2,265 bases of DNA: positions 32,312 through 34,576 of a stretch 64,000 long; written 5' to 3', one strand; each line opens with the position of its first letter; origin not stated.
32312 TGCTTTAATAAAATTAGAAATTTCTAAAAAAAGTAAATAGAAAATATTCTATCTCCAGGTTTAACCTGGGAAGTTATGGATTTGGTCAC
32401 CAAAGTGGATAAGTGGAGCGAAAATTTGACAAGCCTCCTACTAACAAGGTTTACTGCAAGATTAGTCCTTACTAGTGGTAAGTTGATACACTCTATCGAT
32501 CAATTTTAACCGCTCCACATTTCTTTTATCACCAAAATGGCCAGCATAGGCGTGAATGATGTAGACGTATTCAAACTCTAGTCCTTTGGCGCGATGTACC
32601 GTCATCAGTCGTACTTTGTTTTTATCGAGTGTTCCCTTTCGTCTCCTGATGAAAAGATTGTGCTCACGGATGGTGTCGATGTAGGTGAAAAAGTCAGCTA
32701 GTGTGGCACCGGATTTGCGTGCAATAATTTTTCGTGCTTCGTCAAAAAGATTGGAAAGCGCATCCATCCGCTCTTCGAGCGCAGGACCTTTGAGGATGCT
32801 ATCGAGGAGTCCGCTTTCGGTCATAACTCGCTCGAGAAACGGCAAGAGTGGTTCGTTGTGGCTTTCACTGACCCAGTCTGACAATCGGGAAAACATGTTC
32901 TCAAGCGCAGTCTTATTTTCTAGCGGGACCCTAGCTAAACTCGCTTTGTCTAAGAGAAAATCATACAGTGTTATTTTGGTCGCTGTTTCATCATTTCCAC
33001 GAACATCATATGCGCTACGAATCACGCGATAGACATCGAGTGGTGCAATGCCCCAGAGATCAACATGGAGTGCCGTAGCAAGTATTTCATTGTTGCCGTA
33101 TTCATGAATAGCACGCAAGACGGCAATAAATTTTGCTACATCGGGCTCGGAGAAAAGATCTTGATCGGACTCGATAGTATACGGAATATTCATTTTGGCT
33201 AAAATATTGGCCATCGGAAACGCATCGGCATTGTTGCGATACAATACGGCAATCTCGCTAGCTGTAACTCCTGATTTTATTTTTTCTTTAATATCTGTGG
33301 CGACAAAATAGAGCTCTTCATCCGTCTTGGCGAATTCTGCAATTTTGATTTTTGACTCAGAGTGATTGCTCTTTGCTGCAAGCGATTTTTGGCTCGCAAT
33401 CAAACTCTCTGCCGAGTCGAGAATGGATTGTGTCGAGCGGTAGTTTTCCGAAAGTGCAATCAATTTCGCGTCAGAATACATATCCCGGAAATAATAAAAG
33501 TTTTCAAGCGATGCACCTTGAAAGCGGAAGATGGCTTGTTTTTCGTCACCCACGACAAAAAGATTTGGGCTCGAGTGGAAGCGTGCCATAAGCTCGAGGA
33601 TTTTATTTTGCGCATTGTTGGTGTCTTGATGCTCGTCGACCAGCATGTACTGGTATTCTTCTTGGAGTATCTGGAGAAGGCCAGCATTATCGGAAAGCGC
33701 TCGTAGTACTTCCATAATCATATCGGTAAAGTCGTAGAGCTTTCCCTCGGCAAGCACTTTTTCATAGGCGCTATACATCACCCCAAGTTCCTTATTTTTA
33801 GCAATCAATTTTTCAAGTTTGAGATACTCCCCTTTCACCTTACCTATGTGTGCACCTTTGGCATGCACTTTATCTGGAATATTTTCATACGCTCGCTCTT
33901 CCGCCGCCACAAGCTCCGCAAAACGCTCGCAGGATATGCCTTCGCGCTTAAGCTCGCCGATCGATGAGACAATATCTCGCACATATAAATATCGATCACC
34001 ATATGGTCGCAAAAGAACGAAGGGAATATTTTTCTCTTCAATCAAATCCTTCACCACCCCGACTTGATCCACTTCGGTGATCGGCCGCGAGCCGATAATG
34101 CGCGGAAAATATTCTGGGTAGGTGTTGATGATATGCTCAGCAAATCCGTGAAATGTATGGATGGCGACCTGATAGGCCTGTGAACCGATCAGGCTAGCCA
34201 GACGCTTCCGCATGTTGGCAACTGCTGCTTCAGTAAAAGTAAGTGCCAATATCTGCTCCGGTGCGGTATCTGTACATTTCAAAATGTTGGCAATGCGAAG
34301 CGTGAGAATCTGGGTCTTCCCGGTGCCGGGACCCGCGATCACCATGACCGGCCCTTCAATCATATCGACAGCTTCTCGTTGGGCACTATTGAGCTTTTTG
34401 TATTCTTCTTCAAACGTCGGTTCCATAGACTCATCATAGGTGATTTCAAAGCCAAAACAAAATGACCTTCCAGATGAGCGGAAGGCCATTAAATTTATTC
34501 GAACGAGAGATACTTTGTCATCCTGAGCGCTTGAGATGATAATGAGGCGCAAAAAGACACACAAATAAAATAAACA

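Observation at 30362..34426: Helicase-nuclease gene apparently split between motifs V and VI by an AT-rich insertion carrying a secreted-protein gene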

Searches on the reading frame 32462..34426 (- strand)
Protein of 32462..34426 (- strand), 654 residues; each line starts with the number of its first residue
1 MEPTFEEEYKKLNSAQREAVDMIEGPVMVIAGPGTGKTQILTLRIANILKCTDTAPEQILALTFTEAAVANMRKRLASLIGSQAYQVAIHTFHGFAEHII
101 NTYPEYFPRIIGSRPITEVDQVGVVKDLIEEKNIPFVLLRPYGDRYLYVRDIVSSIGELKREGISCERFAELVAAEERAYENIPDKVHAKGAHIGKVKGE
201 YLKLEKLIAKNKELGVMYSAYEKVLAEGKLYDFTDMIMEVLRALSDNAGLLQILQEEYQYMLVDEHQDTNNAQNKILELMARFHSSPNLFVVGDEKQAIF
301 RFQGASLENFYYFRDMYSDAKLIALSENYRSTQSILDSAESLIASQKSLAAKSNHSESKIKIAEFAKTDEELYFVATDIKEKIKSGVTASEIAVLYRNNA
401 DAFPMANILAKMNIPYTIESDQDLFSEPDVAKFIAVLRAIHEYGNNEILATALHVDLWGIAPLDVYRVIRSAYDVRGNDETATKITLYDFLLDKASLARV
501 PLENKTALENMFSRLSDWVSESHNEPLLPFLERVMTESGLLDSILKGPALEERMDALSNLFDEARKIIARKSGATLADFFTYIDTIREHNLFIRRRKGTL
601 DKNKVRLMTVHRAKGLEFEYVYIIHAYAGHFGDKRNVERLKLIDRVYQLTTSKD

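Call 4: search_protein_families(library=pfam, proteins=[window:32462-34426:-], max_evalue=0.01)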
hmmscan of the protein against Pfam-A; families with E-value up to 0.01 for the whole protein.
window:32462-34426:- (654 aa): 7 families
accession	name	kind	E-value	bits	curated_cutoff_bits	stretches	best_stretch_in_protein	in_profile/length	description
PF00580.27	UvrD-helicase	-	2e-60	205.2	23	1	12-316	1-269/271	UvrD/REP helicase N-terminal domain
PF13361.12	UvrD_C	-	3.2e-34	119.3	25.6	1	323-638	1-320/350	UvrD-like helicase C-terminal domain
PF13245.12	AAA_19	-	7.1e-19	68.8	25.1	1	16-302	1-133/134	AAA domain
PF13604.12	AAA_30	-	4.8e-07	30.1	27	0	11-76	1-66/191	AAA domain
PF13086.12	AAA_11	-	2.2e-05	24.8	27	1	12-78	2-74/257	AAA domain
PF13538.12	UvrD_C_2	-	2.8e-05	24.3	27.4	1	605-628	2-25/52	UvrD-like helicase C-terminal domain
PF00270.35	DEAD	-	0.0025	18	26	1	14-88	2-77/167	DEAD/DEAH box helicase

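Call 19: search_protein_families(library=ncbifam, proteins=[window:32462-34426:-], max_evalue=0.001)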
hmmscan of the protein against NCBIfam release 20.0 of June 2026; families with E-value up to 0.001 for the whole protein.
window:32462-34426:- (654 aa): 15 families
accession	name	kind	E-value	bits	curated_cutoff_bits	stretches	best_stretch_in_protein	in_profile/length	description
TIGR01073.1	pcrA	equivalog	2.8e-87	293.8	911.2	2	210-639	162-583/725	DNA helicase PcrA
NF008743.0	PRK11773.1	equivalog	8.2e-75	252.5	965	2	212-639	168-588/720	DNA helicase II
TIGR01075.1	uvrD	equivalog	1.1e-69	235.5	1144.45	2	212-638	163-582/715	DNA helicase II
TIGR01074.1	rep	equivalog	1.1e-69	235.4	951.45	2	209-632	158-579/668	DNA helicase Rep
NF008172.0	PRK10919.1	equivalog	5.4e-53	180.2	1168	2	210-630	160-577/673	DNA helicase Rep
TIGR00609.1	recB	equivalog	9.1e-47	159.8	696.05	3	228-347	340-459/1175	exodeoxyribonuclease V subunit beta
TIGR02785.1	addA_Gpos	equivalog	7.7e-43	146.6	707.65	3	200-341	326-478/1234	helicase-exonuclease AddAB subunit AddA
NF008276.0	PRK11054.1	equivalog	1.3e-38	133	543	2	9-104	194-287/684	DNA helicase IV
TIGR02784.1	addA_alphas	equivalog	1.2e-36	126.5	860.75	3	176-356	303-506/1138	double-strand break repair helicase AddA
NF010485.0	PRK13909.1-2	equivalog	3.6e-33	114.8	650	2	220-448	291-530/909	RecB-like helicase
NF010487.0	PRK13909.1-4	equivalog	4e-28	98.2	759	1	232-434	302-520/924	RecB-like helicase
NF008128.0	PRK10876.1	equivalog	7.3e-25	86.8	1697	1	188-347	307-465/1181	exodeoxyribonuclease V subunit beta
NF010486.0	PRK13909.1-3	equivalog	6.1e-12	44.4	1109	1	258-342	331-422/921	RecB-like helicase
NF041254.1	motor_HelR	exception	2.5e-09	36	750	1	251-345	512-601/706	RNA polymerase recycling motor ATPase HelR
TIGR01448.2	helicase_RecD2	equivalog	0.00028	19.2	500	0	8-49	313-355/713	SF1B family DNA helicase RecD2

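Call 26: find_homologous_proteins(query=window:32462-34426:-, max_evalue=1e-50)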
Query window:32462-34426:- (654 aa): 7754 proteins with E <= 1e-50 among 8000 candidates; the best 120 are listed.
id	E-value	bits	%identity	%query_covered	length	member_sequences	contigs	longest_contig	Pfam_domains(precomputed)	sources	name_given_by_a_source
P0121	0.0e+0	1440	100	100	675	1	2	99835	PF13604.13,PF13361.13,PF13245.13,PF00580.28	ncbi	-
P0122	0.0e+0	1341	95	99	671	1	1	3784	PF13604.13,PF13361.13,PF13245.13,PF00580.28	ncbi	-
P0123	0.0e+0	1066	76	99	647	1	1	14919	PF13538.13,PF13086.13,PF13361.13,PF13245.13,PF00580.28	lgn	-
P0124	2.3e-261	887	62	100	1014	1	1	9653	PF13538.13,PF12705.14,PF13604.13,PF13361.13,PF08696.18,PF13245.13,PF00580.28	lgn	-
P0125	6.9e-242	823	60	99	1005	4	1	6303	PF13538.13,PF13086.13,PF12705.14,PF13604.13,PF13361.13,PF08696.18,PF13245.13,PF00580.28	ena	-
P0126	4.2e-239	813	59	100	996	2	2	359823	PF13538.13,PF13086.13,PF12705.14,PF01443.25,PF13604.13,PF13361.13,PF13245.13,PF00580.28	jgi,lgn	jgi:DNA helicase-2/ATP-dependent DNA helicase PcrA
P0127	1.3e-237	808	59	100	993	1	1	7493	PF13538.13,PF13086.13,PF12705.14,PF01443.25,PF13604.13,PF13361.13,PF08696.18,PF13245.13,PF00580.28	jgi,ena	-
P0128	1.2e-235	802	58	99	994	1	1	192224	PF13538.13,PF13086.13,PF12705.14,PF01443.25,PF13604.13,PF13361.13,PF08696.18,PF13245.13,PF00580.28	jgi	-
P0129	1.5e-235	802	57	99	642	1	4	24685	PF13604.13,PF13361.13,PF13245.13,PF00580.28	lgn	-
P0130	4.5e-235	800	59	99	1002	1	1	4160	PF13538.13,PF12705.14,PF13604.13,PF13361.13,PF13245.13,PF00580.28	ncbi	-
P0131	1.5e-234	798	58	100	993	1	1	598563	PF13538.13,PF12705.14,PF01443.25,PF13604.13,PF13361.13,PF13245.13,PF00580.28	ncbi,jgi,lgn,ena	ncbi:MAG: ATP-dependent DNA helicase [Candidatus Paceibacterota bacterium]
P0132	2.0e-234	798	58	100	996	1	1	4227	PF13538.13,PF13086.13,PF12705.14,PF01443.25,PF13604.13,PF13361.13,PF13245.13,PF00580.28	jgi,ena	-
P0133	6.3e-233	793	57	99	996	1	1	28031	PF13538.13,PF12705.14,PF01443.25,PF13604.13,PF13361.13,PF13245.13,PF00580.28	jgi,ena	-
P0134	8.0e-233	793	58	99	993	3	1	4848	PF13538.13,PF12705.14,PF13604.13,PF13361.13,PF13245.13,PF00580.28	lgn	-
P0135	2.0e-232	791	57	100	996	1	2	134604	PF13538.13,PF13086.13,PF12705.14,PF01443.25,PF13604.13,PF13361.13,PF13245.13,PF00580.28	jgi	jgi:DNA helicase-2/ATP-dependent DNA helicase PcrA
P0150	1.5e-225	769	57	98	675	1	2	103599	PF13604.13,PF13361.13,PF13245.13,PF00580.28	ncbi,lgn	-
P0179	2.9e-214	731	55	98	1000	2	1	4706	PF13538.13,PF12705.14,PF01443.25,PF13604.13,PF13361.13,PF08696.18,PF13245.13,PF00580.28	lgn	-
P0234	1.0e-206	706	52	99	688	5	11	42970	PF13361.13,PF13245.13,PF00580.28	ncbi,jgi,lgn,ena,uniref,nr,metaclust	ncbi:hypothetical protein A3A09_02670 [Candidatus Nomurabacteria bacterium RIFCSPLOWO2_01_FULL_42_20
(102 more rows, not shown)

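Call 27: find_encoding_contigs(protein=P0122, flank=6000, max_places=3)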
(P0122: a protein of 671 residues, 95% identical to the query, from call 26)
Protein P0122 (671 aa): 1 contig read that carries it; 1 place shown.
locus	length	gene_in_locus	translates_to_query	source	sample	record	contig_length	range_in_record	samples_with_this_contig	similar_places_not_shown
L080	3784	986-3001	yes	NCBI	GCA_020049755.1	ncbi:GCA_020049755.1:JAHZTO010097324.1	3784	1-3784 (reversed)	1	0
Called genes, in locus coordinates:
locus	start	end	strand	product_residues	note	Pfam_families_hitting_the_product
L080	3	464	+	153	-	?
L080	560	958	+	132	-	-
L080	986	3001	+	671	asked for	PF00580:UvrD-helicase, PF13245:AAA_19, PF13604:AAA_30 (faint), PF13361:UvrD_C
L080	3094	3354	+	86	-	-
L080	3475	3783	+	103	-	?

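Call 42: find_encoding_contigs(protein=P0234, flank=5000, max_places=4)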
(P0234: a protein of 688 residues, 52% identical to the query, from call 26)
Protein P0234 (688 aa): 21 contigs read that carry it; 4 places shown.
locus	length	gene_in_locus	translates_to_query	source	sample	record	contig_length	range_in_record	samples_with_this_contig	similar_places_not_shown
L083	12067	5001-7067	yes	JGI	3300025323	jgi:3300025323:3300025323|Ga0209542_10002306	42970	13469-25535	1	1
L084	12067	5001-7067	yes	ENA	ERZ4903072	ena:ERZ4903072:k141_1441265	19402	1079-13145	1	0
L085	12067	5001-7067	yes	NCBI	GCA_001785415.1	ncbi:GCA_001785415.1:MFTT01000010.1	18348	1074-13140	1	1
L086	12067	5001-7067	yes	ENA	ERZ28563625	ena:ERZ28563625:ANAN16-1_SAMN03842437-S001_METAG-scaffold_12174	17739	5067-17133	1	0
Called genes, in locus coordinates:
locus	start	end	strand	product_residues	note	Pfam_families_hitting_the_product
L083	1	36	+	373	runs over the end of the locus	PF00690:Cation_ATPase_N, PF00122:E1-E2_ATPase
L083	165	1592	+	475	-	PF13246:Cation_ATPase, PF00702:Hydrolase, PF12710:HAD (faint), PF08282:Hydrolase_3 (faint), PF00689:Cation_ATPase_C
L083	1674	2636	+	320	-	PF01699:Na_Ca_ex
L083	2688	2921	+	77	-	-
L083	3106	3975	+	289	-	PF04055:Radical_SAM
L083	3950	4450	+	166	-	PF01928:CYTH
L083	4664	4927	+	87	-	PF01371:Trp_repressor, PF13384:HTH_23 (faint)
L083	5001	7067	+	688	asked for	PF00580:UvrD-helicase, PF13245:AAA_19, PF13361:UvrD_C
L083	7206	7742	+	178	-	-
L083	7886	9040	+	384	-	PF09810:Exo5 (faint), PF12705:PDDEXK_1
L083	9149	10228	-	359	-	PF18915:DUF5667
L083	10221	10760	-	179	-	PF04542:Sigma70_r2, PF08281:Sigma70_r4_2, PF04545:Sigma70_r4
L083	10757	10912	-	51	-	-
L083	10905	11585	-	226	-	-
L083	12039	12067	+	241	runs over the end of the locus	-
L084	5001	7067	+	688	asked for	PF00580:UvrD-helicase, PF13245:AAA_19, PF13361:UvrD_C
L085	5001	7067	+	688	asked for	PF00580:UvrD-helicase, PF13245:AAA_19, PF13361:UvrD_C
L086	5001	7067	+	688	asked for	PF00580:UvrD-helicase, PF13245:AAA_19, PF13361:UvrD_C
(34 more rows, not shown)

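Call 43: find_encoding_contigs(protein=P0150, flank=5000, max_places=3)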
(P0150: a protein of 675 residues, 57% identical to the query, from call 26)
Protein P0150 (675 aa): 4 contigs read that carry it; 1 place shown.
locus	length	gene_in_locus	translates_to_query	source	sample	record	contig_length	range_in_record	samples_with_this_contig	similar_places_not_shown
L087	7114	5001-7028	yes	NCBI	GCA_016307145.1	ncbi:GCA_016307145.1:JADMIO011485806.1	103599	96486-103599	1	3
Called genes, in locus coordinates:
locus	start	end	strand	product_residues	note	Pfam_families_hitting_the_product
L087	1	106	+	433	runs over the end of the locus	PF17170:DUF5128 (faint), PF08450:SGL (faint), PF25021:TEN_NHL (faint), PF01436:NHL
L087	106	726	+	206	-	PF01810:LysE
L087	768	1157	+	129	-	PF01641:SelR, PF24046:At4g08330 (faint)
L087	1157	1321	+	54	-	-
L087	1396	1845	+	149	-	PF08570:DUF1761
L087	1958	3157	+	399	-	-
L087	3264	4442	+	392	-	PF20686:CsoSCA_cat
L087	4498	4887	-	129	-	-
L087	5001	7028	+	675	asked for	PF00580:UvrD-helicase, PF13604:AAA_30 (faint), PF13245:AAA_19, PF13361:UvrD_C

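Call 63: predict_structure(alignment_id=A1)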
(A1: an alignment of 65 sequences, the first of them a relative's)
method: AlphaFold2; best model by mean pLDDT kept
length: 1014 residues; sequences in the alignment: 65
mean_pLDDT: 87.9   pTM: 0.83
mean pLDDT of the five models: 87.9, 86.9, 85.6, 83.7, 82.9
residues with pLDDT >= 90: 590; 70-90: 353; 50-70: 52; < 50: 19
segments of 3 or more residues with pLDDT < 50: 652-654, 988-1001
pLDDT, mean of each block of 10 residues (from residue 1): 86 94 92 87 94 93 84 89 90 92 87 87 95 90 91 93 93 94 88 87 89 96 95 92 95 94 86 91 90 84 59 85 92 92 86 90 95 95 95 93 90 89 87 95 93 93 91 78 88 88 92 92 93 88 80 92 87 94 89 70 86 93 71 78 68 62 89 95 90 90 94 91 74 65 85 93 89 85 94 90 91 88 90 96 92 90 90 95 95 92 86 96 90 96 94 96 96 89 61 43 71 70
secondary structure, 60 per line:
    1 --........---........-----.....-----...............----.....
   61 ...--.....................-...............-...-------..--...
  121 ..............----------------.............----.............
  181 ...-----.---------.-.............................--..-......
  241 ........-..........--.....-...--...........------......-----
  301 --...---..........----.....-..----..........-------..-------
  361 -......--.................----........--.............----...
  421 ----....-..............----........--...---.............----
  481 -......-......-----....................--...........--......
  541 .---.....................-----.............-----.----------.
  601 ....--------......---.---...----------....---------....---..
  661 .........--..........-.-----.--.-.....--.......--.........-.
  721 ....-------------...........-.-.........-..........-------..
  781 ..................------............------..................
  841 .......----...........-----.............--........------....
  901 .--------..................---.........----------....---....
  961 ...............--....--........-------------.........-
elements in order (helices of 4 or more, strands of 3 or more residues): H3-10 H14-21 E27-31 H37-51 E59-63 H66-86 E88-91 H92-102 H118-134 H151-163 H168-183 H201-229 H235-248 H250-259 E262-266 H273-283 E290-295 H309-318 E323-327 H335-344 E362-367 H370-386 E394-398 H401-413 E418-420 H430-443 H448-455 H464-476 H482-487 H489-494 H500-519 H522-532 H535-541 H545-565 H571-583 E600-604 E613-618 H639-642 H652-655 H659-669 E672-681 H694-698 E704-707 H710-718 H720-724 H738-748 H752-760 H762-771 H779-798 H805-816 H823-847 E852-862 E868-880 E883-890 H897-901 H910-927 E931-939 E950-953 H957-975 H978-981 H984-991 H1005-1013

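Call 67: fold_search(model_id=the predicted structure, library=pdb)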
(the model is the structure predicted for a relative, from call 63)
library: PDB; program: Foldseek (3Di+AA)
matches with E <= 10: 481; with E <= 0.001: 117
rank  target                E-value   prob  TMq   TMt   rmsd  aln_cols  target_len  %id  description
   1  1pjr                  1.5e-36  1.00  0.43  0.68  12.9       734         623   26  STRUCTURE OF DNA HELICASE (released 1997-12-03)
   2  1qhg                  2.1e-36  1.00  0.43  0.68  13.0       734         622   26  STRUCTURE OF DNA HELICASE MUTANT WITH ADPNP (released 1999-07-13)
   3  4c2t_C                2.7e-36  1.00  0.45  0.69  11.7       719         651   24  Crystal structure of full length Deinococcus radiodurans UvrD in complex with DNA (released 2013-10-30)
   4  3pjr_A                3.4e-36  1.00  0.45  0.70  12.3       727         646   27  HELICASE SUBSTRATE COMPLEX (released 1999-04-08)
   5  4c30_D                1.9e-35  1.00  0.45  0.70  10.9       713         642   24  Crystal structure of Deinococcus radiodurans UvrD in complex with DNA, form 2 (released 2013-10-30)
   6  4c30_F                3.2e-35  1.00  0.46  0.71  10.8       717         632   24  Crystal structure of Deinococcus radiodurans UvrD in complex with DNA, form 2 (released 2013-10-30)
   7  4cej_A                5.2e-35  1.00  0.53  0.46  19.8      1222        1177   17  Crystal structure of AddAB-DNA-ADPNP complex at 3 Angstrom resolution (released 2014-03-12)
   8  2is6_B                7.8e-35  1.00  0.45  0.67  11.7       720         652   24  Crystal structure of UvrD-DNA-ADPMgF3 ternary complex (released 2007-01-09)
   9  2is1_A                8.2e-35  1.00  0.45  0.68  11.9       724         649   24  Crystal structure of UvrD-DNA-SO4 complex (released 2007-01-09)
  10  4c2t_A                8.9e-35  1.00  0.45  0.69  12.0       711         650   24  Crystal structure of full length Deinococcus radiodurans UvrD in complex with DNA (released 2013-10-30)
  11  4c2t_D                1.1e-34  1.00  0.45  0.69  11.8       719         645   24  Crystal structure of full length Deinococcus radiodurans UvrD in complex with DNA (released 2013-10-30)
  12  2is2_A                2.4e-34  1.00  0.44  0.67  12.0       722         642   24  Crystal structure of UvrD-DNA binary complex (released 2007-01-09)
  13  4cei_A                3.1e-34  1.00  0.53  0.46  20.0      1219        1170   17  Crystal structure of ADPNP-bound AddAB with a forked DNA substrate (released 2014-03-12)
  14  9dci_A                3.3e-34  1.00  0.44  0.61  14.2       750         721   24  Mycobacterium tuberculosis UvrD1 dimer: apo compact conformation. (released 2025-03-19)
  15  3lfu                  3.4e-34  1.00  0.42  0.64  14.7       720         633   24  Crystal Structure of E. coli UvrD (released 2011-02-02)
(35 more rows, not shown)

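Call 68: search_protein_families(library=pfam, proteins=[L080:3094-3354:+, L083:7206-7742:+], max_evalue=0.0001)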
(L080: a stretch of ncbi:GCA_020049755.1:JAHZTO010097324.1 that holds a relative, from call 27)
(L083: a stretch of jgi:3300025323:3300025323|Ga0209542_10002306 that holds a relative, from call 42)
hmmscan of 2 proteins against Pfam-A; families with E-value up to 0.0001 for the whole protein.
L080:3094-3354:+ (86 aa): 0 families

L083:7206-7742:+ (178 aa): 0 families
